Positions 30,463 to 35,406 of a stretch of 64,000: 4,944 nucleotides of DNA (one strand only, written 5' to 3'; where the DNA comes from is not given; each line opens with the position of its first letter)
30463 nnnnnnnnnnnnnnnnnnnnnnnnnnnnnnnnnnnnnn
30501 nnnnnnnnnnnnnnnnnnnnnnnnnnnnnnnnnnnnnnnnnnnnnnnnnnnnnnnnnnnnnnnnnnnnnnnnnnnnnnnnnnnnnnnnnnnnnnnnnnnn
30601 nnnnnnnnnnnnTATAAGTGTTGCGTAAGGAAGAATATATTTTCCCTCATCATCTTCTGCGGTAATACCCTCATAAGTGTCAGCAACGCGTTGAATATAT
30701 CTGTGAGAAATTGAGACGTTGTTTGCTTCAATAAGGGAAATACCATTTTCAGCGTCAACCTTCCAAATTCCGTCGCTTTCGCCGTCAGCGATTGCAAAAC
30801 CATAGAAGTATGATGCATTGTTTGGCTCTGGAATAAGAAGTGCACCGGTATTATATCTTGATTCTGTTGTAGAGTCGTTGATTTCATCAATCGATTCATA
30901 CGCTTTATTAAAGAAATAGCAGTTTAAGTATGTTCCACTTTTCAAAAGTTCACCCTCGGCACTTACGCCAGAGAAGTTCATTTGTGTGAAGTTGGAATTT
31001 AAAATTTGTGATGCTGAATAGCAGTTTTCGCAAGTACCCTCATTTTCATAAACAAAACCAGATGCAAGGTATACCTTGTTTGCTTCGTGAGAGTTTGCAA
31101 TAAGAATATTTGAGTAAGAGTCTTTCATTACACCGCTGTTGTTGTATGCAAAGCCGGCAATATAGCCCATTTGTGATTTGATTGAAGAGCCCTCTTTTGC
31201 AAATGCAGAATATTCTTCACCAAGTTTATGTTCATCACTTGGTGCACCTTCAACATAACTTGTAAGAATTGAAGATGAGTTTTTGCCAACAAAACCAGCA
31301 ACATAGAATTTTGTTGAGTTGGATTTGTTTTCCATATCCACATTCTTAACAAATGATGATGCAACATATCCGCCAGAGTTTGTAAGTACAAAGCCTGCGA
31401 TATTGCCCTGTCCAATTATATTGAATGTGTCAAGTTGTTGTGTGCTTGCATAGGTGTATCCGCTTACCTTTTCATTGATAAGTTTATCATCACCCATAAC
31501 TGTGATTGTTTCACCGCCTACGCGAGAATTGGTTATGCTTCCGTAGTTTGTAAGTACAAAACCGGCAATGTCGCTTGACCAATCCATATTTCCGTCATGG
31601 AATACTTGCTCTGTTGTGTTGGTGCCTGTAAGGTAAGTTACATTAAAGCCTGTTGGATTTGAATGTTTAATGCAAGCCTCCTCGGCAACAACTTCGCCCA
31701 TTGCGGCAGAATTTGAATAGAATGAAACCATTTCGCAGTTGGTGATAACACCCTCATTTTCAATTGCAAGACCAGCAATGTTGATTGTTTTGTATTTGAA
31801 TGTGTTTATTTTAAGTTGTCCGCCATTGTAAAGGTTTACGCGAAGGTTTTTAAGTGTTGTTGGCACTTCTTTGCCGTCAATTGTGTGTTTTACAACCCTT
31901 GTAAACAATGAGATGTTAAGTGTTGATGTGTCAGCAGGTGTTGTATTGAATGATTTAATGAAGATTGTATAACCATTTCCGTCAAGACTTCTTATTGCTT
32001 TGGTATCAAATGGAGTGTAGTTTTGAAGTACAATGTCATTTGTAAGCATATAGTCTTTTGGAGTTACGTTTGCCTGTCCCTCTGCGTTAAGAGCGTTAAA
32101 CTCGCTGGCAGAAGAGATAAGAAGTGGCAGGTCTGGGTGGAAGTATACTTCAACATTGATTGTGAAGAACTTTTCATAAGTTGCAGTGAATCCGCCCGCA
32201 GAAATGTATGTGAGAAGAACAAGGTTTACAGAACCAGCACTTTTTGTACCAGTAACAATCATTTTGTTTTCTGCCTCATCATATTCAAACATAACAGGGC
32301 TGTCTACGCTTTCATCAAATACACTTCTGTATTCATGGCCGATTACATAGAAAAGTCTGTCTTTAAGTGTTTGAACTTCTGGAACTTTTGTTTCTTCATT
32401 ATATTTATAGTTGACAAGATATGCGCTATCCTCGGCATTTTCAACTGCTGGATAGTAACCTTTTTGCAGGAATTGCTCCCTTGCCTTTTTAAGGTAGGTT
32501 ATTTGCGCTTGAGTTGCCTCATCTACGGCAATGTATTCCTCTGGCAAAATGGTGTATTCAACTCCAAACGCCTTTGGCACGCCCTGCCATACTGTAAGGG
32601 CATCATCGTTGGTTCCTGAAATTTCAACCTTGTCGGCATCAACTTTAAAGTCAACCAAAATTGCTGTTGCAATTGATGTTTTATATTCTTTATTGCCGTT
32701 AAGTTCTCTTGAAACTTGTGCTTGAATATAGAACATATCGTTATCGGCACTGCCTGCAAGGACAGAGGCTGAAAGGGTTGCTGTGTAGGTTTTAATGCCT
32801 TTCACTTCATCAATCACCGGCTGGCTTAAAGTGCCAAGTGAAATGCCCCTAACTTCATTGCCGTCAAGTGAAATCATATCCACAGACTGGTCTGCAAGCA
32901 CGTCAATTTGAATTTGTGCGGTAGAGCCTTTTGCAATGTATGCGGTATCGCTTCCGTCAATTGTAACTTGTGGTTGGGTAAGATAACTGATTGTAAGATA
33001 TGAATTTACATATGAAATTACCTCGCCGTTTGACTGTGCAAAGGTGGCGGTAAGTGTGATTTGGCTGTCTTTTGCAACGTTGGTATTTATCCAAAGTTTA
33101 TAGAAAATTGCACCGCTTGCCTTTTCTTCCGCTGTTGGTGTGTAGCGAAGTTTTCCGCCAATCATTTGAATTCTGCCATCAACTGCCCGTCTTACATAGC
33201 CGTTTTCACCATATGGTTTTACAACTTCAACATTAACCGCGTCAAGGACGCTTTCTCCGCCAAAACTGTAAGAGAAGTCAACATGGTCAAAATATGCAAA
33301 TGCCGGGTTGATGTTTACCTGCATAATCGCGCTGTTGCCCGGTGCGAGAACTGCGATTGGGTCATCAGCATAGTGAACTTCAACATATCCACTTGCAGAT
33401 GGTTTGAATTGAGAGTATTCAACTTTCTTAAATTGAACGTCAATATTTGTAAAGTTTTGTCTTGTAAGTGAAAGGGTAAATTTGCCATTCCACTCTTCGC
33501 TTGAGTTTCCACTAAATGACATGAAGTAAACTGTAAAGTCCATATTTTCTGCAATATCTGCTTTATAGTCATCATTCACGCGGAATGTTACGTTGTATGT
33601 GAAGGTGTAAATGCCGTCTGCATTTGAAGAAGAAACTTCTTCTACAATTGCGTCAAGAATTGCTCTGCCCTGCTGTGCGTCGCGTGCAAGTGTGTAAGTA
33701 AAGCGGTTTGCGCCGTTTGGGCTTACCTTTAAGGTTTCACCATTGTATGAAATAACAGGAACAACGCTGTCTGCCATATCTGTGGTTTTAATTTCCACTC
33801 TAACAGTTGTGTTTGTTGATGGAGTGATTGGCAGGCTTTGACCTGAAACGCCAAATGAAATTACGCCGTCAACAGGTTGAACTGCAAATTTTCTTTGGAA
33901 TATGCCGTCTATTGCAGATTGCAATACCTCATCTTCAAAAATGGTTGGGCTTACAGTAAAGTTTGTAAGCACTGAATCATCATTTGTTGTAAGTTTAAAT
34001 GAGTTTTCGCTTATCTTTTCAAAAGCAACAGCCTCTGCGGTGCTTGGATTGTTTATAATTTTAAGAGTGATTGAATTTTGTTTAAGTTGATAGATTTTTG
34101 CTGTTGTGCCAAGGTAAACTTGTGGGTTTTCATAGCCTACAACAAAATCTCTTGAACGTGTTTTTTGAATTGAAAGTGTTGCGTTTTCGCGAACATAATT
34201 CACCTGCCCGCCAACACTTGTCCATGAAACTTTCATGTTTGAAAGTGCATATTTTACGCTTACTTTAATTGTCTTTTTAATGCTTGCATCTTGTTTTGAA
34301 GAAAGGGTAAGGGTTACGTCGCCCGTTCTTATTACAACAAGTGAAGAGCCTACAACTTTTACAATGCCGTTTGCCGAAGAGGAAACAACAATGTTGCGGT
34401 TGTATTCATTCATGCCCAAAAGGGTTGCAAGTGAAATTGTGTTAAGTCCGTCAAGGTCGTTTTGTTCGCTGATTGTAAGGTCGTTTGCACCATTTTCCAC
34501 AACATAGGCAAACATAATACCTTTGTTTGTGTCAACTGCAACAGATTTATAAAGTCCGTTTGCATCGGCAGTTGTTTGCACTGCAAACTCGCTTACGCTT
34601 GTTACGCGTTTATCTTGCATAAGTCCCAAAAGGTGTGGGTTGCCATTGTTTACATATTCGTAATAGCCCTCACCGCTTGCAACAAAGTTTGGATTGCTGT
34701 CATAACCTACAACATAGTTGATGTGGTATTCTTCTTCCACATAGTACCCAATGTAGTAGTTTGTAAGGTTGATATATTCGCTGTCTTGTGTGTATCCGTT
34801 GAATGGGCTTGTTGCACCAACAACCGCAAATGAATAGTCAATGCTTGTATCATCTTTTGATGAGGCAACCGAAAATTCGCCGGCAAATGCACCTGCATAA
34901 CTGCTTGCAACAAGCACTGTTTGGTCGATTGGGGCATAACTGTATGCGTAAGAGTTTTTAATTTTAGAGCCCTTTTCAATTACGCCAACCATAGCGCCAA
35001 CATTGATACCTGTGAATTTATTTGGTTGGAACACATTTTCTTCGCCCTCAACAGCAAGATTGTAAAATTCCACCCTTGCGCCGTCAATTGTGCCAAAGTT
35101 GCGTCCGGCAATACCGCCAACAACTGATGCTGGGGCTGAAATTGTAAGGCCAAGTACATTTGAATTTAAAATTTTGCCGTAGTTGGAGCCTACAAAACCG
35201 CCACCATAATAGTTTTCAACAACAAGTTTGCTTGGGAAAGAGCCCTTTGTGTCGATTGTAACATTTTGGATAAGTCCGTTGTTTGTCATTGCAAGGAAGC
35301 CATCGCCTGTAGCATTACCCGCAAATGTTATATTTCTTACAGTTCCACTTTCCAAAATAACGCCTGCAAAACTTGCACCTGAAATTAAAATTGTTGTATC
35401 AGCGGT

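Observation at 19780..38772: Single 19 kb gene for a ~6,330-aa lipoprotein-anchored, multi-module beta-helix/Ig-like surface giant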

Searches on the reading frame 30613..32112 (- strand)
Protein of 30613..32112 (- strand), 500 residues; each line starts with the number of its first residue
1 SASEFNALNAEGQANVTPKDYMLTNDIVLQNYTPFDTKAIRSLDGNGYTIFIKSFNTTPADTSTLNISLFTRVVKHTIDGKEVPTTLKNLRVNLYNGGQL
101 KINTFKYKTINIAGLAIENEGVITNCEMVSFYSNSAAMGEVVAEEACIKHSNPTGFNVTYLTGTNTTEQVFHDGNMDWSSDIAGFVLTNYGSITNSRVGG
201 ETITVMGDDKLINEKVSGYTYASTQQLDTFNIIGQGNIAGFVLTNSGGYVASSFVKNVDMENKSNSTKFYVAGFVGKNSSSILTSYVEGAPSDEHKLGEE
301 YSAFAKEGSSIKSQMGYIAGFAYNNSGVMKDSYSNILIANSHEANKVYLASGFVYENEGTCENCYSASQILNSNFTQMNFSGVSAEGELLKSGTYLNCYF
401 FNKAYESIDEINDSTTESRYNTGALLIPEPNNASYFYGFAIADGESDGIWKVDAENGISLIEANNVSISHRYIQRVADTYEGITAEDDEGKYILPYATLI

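Call 37: search_solved_structures(query=A2, max_evalue=10, show_alignments=2)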
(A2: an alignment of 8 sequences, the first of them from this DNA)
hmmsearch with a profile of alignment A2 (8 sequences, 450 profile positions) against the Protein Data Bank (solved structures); distinct sequences matched with E-value up to 10: 0.

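Call 42: find_related_loci(query=A3, collection=genome_contigs, flank=10000)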
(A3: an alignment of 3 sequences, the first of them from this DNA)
Query A3 (500 aa) in genome_contigs; peptide patterns used: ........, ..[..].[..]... (x = any residue, [..] = any of these).
492 stretches matched a pattern; 101 encode a relative of the query (tblastn E <= 1e-3); the best 80 are kept; 80 distinct loci.
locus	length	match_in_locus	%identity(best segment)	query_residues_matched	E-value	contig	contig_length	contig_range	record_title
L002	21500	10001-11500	88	1-500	0e+0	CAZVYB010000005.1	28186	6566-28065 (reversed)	MAG TPA_asm: uncultured Lachnospiraceae bacterium isolate SRP315200_co2_729 genome assembly, contig: NODE_1100_length_28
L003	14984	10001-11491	60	2-499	0e+0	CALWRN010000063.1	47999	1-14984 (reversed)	MAG: uncultured Clostridia bacterium isolate E21__bin145 genome assembly, contig: E21__k127_3028102, whole genome shotgu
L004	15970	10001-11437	60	16-499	0e+0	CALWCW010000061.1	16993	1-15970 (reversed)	MAG: uncultured Clostridia bacterium isolate E03__bin84 genome assembly, contig: E03__k127_2040433, whole genome shotgun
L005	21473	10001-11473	59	2-499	0e+0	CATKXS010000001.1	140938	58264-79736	MAG TPA_asm: uncultured Clostridia bacterium isolate MGG03635_1680015435 genome assembly, contig: ERR2844015_289, whole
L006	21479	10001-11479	58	2-500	0e+0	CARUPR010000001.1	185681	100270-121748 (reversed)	MAG TPA_asm: uncultured Eubacteriales bacterium isolate MGBC127298 genome assembly, contig: MGBC127298.1, whole genome s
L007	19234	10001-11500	58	1-499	0e+0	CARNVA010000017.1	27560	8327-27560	MAG TPA_asm: uncultured Eubacteriales bacterium isolate MGBC144555 genome assembly, contig: MGBC144555.17, whole genome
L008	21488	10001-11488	56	2-499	4e-180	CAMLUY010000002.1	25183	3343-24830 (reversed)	MAG: uncultured Clostridia bacterium isolate ERR4304397_bin.60_MetaWRAP_v1.1_MAG genome assembly, contig: NODE_1763_leng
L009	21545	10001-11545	56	2-499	8e-174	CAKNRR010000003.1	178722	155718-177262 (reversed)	MAG TPA_asm: uncultured Clostridia bacterium isolate ERR3414588_bin.31_metaWRAP_v1.1_MAG genome assembly, contig: NODE_6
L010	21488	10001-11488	55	2-499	3e-171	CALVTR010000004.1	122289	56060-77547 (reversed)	MAG: uncultured Clostridia bacterium isolate BRZ_CD__bin5 genome assembly, contig: BRZ_CD__NODE_175_length_122289_cov_9.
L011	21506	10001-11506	56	1-499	1e-169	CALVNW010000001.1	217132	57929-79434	MAG: uncultured Clostridia bacterium isolate BRZ_ES__bin107 genome assembly, contig: BRZ_ES__NODE_77_length_217132_cov_4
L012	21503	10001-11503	56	1-499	5e-169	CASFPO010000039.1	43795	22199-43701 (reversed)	uncultured Firmicutes bacterium isolate SI.O36.metabat-bins.110 genome assembly, contig: SI.O36.metabat-bins.110.fa_k141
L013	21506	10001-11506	56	1-499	3e-168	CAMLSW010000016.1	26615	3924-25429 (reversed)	MAG: uncultured Clostridia bacterium isolate ERR4303218_bin.57_MetaWRAP_v1.1_MAG genome assembly, contig: NODE_1780_leng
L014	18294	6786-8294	60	2-499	0e+0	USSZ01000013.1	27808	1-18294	uncultured Clostridiales bacterium isolate UMGS2054 genome assembly, contig: NODE_118_length_27808_cov_3.853385, whole g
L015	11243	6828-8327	55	2-499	2e-161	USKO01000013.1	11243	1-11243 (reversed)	uncultured Firmicutes bacterium isolate UMGS1812 genome assembly, contig: NODE_2758_length_11243_cov_2.641491, whole gen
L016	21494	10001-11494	53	2-499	2e-158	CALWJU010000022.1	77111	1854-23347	MAG: uncultured Clostridia bacterium isolate E14__bin218 genome assembly, contig: E14__k127_1755097, whole genome shotgu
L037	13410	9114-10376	42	20-472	2e-85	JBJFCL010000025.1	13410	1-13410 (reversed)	MAG: Candidatus Caccovivens sp. isolate PUUB22_bin.041 NODE_3657_length_13410_cov_7.491202, whole genome shotgun sequenc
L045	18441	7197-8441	40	20-472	1e-80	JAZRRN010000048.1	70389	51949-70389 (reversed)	MAG: Candidatus Caccovivens sp. isolate T1900045353_YK20190043.MAGScoT_cleanbin_000015 SGB_6775_k141_1938009, whole geno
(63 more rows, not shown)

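Call 55: search_protein_representatives(alignment_id=A2)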
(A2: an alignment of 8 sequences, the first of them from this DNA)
Query: 8 sequences, 450 profile positions. Proteins with E-value up to 0.001 (for the whole library): 1942; up to 1e-10: 720; up to 1e-30: 468. The best 150 are listed.
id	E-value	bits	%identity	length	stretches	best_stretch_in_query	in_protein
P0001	9.4e-170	581.7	-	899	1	1-449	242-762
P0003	4.8e-164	562.8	-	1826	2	12-449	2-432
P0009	7.3e-164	562.3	-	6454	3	1-450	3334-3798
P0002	1.6e-161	554.6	-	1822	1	1-449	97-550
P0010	1.2e-154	531.9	-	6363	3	2-449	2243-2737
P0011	4.2e-154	530.1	-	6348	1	2-449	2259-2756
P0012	1.2e-150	518.7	-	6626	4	3-449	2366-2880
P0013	5.8e-150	516.4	-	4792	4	2-449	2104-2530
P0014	2.1e-149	514.6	-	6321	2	1-448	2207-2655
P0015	5.7e-149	513.2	-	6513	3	1-436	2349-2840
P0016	2.7e-148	510.9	-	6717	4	1-449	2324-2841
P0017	9.7e-148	509.1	-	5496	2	1-450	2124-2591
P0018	1.2e-147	508.8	-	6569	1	2-449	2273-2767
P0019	2.7e-147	507.6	-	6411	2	2-449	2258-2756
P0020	2.9e-147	507.6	-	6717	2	1-448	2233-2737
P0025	1.1e-142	492.4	-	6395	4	2-449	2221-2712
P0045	4.3e-137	474.0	-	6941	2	2-449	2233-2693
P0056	2.8e-132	458.2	-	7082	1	3-449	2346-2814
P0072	5.6e-128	444.0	-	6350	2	2-449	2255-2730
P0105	2.5e-118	412.2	-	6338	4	2-437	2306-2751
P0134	7.1e-104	364.5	-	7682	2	2-434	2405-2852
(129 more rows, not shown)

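Call 62: search_protein_families(library=pfam, alignment_id=A5, max_evalue=0.1)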
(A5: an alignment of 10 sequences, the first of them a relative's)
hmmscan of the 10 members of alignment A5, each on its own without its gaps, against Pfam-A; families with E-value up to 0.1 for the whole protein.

A. member 1, L005:3302-18298:+ (4999 aa): 0 families

B. families by the number of members that match (of 10 scanned): 6 families
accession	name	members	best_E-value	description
PF07581.17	Glug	3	0.00068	The GLUG motif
PF02368.24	Big_2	1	2.4e-09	Bacterial Ig-like domain (group 2)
PF05342.19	Peptidase_M26_N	1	4.9e-07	M26 IgA1-specific Metallo-endopeptidase N-terminal region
PF24878.1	YkcB_C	1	0.0015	Putative mannosyltransferase YkcB-like, C-terminal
PF20721.2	C19orf12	1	0.024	C19orf12-like protein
PF18013.6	Phage_lysozyme2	1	0.074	Phage tail lysozyme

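Call 71: find_encoding_contigs(protein=P0010, flank=6000, max_places=3)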
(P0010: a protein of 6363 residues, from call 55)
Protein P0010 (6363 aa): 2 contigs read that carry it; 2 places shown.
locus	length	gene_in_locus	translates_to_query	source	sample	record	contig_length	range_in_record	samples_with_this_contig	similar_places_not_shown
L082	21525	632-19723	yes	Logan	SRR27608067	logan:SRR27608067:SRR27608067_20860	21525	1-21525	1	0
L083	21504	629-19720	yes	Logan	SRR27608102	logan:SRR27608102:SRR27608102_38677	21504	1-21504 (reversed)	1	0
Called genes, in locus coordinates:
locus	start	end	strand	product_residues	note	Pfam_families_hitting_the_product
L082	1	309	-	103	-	?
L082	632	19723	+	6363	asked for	-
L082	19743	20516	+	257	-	PF04002:RadC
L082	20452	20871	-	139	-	-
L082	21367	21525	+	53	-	?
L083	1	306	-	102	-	?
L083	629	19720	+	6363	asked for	-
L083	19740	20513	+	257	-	PF04002:RadC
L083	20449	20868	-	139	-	-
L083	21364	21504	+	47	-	?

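Call 96: list_cluster_members(proteins=[P0010, P0011, P0014, P0025, P0045, P0072, P0105, P0134, P0056, P0003])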
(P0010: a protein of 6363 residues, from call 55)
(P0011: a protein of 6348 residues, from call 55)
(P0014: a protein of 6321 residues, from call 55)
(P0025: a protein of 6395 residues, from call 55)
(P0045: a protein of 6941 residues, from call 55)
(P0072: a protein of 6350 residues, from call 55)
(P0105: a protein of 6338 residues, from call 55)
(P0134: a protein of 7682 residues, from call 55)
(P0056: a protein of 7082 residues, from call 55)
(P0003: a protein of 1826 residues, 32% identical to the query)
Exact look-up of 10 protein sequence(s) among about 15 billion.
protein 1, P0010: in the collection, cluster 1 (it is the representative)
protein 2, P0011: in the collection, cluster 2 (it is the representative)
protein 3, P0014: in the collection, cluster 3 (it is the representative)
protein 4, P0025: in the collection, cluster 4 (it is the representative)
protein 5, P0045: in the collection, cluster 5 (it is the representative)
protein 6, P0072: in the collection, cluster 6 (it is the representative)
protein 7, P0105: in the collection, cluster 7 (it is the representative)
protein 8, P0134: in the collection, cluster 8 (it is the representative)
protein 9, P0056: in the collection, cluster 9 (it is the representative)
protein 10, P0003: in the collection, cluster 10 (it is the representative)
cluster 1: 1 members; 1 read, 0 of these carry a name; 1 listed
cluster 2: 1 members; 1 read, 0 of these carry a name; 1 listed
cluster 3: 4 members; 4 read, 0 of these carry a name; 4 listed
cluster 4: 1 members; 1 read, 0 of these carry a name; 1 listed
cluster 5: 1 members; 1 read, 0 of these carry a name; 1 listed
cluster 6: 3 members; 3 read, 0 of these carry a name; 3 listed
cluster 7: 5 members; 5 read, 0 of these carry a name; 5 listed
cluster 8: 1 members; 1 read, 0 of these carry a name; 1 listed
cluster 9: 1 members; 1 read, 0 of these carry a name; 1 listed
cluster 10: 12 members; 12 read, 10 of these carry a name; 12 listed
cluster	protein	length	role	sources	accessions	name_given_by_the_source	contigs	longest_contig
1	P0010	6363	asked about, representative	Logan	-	-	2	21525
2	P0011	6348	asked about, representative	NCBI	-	-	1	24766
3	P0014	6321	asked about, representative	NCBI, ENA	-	-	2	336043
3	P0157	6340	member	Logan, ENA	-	-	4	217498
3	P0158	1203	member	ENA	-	-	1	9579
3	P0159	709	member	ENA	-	-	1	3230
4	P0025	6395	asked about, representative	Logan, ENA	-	-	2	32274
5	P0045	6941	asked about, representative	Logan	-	-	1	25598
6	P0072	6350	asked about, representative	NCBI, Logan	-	-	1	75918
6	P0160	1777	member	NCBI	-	-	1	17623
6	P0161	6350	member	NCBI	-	-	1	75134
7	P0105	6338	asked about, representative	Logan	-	-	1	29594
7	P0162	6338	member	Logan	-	-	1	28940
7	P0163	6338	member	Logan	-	-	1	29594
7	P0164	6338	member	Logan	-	-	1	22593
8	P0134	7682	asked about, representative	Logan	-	-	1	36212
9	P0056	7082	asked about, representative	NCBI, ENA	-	-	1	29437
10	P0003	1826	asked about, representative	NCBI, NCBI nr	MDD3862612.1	MAG: hypothetical protein PHV79_02015, partial [Clostridia bacterium] | hypothetical protein [Clostridia bacterium]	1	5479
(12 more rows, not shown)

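Call 112: search_protein_families(library=pfam, alignment_id=A9, max_evalue=0.01)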
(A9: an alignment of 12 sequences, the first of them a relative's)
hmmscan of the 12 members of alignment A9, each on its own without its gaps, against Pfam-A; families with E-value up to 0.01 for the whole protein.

A. member 1, L039:16811-21310:+ (1500 aa): 0 families

B. families by the number of members that match (of 12 scanned): 1 family
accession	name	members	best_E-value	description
PF07581.17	Glug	3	1.6e-13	The GLUG motif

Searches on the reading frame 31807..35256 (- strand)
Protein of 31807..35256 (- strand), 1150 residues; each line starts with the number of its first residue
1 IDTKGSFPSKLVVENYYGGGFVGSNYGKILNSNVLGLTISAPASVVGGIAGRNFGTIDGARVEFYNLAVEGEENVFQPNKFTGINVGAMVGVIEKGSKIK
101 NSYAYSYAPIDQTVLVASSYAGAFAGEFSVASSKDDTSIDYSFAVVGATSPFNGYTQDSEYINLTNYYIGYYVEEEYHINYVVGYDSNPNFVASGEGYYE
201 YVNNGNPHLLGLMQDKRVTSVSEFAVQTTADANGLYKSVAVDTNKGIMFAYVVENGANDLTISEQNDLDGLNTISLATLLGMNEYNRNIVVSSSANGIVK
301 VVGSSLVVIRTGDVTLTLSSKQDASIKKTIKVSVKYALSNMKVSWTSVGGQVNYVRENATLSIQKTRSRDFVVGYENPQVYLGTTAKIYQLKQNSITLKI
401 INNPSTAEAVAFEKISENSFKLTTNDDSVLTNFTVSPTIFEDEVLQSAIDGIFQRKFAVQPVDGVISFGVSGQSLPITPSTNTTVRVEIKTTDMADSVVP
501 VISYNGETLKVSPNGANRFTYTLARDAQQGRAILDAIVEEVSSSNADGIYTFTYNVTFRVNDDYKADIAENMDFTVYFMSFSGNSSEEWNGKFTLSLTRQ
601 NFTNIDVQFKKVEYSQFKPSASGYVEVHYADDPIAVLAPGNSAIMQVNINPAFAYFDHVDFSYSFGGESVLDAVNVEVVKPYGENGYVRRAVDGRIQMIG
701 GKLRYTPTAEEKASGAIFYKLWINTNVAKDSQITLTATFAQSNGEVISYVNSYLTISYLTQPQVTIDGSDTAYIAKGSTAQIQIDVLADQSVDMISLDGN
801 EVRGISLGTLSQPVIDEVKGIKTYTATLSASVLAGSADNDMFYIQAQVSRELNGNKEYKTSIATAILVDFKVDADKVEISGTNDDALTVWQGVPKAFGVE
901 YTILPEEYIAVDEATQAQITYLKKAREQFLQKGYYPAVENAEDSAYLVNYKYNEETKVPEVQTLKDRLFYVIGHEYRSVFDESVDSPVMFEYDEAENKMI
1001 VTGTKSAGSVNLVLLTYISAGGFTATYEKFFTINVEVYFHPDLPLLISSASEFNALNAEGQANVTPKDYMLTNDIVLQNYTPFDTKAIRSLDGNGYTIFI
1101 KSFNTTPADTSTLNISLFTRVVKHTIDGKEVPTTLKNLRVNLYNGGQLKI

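Call 69: search_solved_structures(query=A7, max_evalue=1)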
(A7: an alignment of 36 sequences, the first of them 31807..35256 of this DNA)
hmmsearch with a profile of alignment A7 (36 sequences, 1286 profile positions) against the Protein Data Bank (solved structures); distinct sequences matched with E-value up to 1: 1.
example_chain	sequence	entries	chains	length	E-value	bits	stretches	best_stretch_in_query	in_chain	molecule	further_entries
3n6z_A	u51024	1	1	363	0.0019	19.3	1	25-252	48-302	putative immunoglobulin A1 protease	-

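Call 98: search_protein_families(library=pfam, alignment_id=A7, max_evalue=0.01)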
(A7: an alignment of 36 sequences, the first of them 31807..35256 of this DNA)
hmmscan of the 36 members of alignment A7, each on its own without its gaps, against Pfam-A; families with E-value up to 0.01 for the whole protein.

A. member 1, window:31807-35256:- (1150 aa): 1 family
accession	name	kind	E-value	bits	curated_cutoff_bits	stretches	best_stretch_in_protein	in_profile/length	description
PF07581.17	Glug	-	0.00075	20.2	20.5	0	15-40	2-28/28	The GLUG motif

B. families by the number of members that match (of 36 scanned): 4 families
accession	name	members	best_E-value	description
PF07581.17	Glug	16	1.3e-08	The GLUG motif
PF02368.24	Big_2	1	0.0011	Bacterial Ig-like domain (group 2)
PF22959.3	Ig_NUP210_15th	1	0.0016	NUP210 Ig-like domain 15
PF12543.13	DUF3738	1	0.0089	Protein of unknown function (DUF3738)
